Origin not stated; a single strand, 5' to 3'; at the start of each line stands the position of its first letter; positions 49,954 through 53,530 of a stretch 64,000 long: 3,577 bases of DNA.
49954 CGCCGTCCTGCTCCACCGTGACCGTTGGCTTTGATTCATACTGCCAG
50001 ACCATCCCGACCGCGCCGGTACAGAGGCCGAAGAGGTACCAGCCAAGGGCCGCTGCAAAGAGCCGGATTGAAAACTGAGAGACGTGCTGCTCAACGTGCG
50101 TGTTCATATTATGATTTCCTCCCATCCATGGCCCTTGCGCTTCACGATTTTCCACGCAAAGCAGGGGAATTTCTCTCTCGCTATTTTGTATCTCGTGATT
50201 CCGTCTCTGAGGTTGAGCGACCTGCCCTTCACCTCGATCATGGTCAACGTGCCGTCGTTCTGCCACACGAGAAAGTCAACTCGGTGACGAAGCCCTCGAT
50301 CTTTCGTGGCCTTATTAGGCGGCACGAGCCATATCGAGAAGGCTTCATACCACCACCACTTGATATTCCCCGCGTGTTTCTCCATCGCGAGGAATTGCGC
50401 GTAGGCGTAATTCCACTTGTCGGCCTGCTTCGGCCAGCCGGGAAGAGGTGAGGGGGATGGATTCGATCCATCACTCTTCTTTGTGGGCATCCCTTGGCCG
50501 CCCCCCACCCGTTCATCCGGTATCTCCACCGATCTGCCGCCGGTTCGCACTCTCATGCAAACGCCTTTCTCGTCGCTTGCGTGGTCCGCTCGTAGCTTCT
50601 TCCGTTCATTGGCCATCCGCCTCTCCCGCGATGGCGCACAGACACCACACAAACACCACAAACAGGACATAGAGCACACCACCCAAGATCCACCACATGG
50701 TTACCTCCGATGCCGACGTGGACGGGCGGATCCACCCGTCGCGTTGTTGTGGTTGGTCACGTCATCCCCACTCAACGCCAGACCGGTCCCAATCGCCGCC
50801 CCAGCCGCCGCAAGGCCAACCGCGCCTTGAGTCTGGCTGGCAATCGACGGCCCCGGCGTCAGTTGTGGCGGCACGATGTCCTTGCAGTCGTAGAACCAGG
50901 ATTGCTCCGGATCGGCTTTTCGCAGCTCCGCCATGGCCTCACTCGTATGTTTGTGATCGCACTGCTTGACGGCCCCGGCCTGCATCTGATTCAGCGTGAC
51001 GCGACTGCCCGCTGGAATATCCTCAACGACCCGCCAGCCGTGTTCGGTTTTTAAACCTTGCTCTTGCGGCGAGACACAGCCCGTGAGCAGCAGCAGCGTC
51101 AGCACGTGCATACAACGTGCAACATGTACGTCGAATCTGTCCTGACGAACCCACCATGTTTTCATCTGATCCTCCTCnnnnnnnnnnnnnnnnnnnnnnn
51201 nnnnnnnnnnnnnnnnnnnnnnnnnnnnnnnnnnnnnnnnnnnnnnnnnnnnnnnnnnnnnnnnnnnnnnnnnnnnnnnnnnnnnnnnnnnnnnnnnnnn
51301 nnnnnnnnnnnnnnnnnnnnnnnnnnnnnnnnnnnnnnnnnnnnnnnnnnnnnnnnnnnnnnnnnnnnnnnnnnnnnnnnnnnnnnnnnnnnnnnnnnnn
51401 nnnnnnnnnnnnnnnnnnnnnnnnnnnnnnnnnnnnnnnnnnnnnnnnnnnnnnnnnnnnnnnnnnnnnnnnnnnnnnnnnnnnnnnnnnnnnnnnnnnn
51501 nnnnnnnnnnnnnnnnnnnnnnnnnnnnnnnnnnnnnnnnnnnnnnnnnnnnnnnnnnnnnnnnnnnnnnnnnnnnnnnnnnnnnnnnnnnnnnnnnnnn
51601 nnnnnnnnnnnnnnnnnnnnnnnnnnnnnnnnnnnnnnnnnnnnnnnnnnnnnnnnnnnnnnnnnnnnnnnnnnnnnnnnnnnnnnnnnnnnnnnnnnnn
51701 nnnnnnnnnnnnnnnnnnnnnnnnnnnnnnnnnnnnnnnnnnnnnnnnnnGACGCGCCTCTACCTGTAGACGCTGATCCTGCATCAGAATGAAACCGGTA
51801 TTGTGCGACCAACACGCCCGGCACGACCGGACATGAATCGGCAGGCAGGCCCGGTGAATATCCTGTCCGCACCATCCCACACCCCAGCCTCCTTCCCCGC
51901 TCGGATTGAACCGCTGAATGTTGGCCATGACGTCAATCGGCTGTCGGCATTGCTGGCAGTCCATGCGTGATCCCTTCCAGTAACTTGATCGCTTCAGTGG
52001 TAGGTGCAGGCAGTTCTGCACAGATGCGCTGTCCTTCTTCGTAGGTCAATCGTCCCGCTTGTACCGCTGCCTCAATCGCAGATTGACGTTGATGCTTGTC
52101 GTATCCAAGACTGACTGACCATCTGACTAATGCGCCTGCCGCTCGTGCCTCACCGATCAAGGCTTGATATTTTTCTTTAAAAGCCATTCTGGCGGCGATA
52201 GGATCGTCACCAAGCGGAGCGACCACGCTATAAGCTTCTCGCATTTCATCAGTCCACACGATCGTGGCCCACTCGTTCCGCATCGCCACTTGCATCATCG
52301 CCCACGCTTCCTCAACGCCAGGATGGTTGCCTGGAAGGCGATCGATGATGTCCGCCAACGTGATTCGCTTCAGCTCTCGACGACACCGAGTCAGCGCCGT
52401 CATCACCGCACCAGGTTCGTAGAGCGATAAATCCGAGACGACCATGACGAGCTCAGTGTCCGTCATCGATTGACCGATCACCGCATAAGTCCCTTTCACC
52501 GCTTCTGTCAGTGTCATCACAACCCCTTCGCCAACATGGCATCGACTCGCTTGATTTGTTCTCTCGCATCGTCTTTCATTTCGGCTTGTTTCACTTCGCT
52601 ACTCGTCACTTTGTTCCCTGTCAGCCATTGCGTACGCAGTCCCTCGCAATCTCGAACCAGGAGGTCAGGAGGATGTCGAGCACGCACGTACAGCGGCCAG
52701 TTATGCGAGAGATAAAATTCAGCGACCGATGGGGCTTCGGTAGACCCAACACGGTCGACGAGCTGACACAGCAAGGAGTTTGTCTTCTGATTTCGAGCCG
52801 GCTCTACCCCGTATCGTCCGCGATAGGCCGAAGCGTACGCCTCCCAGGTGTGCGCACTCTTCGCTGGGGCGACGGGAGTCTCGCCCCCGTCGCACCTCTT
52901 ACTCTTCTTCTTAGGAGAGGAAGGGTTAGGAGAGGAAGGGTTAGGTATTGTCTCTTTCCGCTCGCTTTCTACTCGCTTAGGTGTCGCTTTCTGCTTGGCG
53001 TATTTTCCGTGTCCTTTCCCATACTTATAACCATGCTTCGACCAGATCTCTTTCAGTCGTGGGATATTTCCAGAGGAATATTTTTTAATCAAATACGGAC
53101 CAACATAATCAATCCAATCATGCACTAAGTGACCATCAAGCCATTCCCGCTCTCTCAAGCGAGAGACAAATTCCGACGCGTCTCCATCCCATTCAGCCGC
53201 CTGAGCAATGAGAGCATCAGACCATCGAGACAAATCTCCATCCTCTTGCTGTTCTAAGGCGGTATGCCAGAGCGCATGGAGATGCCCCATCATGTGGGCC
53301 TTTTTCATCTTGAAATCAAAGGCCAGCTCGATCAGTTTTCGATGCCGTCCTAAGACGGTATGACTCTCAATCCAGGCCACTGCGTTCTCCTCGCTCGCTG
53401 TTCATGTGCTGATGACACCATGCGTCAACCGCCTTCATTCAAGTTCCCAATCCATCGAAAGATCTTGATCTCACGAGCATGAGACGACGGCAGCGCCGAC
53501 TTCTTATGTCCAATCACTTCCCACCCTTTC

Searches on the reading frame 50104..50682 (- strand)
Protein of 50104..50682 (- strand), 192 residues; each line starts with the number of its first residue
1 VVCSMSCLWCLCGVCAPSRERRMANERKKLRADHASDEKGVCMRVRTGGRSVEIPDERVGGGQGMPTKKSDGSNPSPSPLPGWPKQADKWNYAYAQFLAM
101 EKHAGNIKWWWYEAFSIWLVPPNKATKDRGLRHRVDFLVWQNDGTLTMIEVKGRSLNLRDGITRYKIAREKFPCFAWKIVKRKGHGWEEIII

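Call 9: search_protein_families(library=phrogs, proteins=[window:50104-50682:-], max_evalue=0.00001)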
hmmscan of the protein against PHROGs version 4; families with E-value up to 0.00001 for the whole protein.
window:50104-50682:- (192 aa): 1 family
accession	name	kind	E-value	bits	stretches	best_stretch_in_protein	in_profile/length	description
phrog_190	-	DNA, RNA and nucleotide metabolism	2.7e-08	34.5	1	89-189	193-292/338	Holliday junction resolvase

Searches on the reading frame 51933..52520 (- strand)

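Call 9: search_protein_families(library=phrogs, proteins=[window:51933-52520:-], max_evalue=0.00001)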
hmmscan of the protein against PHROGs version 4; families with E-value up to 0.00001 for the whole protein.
window:51933-52520:- (195 aa): 1 family
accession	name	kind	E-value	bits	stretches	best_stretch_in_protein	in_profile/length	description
phrog_6028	-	unknown function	3.6e-47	162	1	3-183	9-198/265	-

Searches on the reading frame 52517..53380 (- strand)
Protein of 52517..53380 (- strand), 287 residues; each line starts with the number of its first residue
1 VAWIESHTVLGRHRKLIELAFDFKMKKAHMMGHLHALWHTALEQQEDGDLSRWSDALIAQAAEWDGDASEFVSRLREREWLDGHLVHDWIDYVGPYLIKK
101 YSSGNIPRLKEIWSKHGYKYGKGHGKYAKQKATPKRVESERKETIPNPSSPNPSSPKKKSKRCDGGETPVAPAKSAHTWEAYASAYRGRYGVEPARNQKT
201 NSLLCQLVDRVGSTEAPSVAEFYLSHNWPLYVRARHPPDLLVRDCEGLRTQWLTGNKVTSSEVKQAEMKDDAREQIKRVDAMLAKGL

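Call 9: search_protein_families(library=phrogs, proteins=[window:52517-53380:-], max_evalue=0.00001)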
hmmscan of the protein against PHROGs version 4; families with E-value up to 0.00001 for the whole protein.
window:52517-53380:- (287 aa): 2 families
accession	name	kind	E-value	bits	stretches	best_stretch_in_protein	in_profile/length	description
phrog_9474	-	DNA, RNA and nucleotide metabolism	3.6e-23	83.5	1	1-196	1-196/288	replication initiation protein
phrog_11527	-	unknown function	4.9e-19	70.1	1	173-270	210-307/333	-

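Call 38: search_protein_families(library=pfam, proteins=[window:52517-53380:-], max_evalue=0.001)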
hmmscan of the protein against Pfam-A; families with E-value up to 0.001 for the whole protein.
window:52517-53380:- (287 aa): 0 families
